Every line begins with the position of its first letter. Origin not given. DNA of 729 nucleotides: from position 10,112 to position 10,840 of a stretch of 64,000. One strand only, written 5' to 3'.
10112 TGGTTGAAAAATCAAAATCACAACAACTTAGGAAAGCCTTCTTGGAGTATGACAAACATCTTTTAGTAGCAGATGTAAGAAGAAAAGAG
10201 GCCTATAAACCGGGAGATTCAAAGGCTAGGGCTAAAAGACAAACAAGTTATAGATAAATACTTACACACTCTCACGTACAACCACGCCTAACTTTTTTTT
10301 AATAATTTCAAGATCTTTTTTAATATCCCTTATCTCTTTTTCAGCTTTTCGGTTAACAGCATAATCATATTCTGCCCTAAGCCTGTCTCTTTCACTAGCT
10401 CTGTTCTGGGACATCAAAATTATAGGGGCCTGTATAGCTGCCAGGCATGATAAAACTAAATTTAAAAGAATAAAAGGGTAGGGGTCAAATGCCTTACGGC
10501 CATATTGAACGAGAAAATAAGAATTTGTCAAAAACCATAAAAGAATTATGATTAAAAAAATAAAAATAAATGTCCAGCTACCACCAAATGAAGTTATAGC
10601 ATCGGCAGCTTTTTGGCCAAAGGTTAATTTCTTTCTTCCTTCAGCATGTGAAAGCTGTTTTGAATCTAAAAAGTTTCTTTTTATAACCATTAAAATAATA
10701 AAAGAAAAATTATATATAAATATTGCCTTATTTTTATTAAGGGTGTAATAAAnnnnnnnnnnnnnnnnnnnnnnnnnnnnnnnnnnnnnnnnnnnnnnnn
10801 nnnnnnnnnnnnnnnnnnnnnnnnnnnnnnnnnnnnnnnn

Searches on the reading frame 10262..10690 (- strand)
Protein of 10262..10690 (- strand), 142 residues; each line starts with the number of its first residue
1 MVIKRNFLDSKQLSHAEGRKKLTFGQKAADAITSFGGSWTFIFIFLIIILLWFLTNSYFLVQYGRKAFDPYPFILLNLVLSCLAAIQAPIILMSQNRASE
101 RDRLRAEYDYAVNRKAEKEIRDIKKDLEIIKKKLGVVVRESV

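Call 76: search_protein_families(library=pfam, proteins=[window:10262-10690:-], max_evalue=0.01)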
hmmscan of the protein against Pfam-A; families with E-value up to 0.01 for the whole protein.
window:10262-10690:- (142 aa): 2 families
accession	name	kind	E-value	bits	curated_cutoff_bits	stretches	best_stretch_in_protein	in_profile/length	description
PF06210.16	DUF1003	-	1.2e-37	128.7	27.4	1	36-138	1-100/103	Protein of unknown function (DUF1003)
PF13850.11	ERGIC_N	-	0.0095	16.5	27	0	32-62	17-47/91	Endoplasmic Reticulum-Golgi Intermediate Compartment (ERGIC)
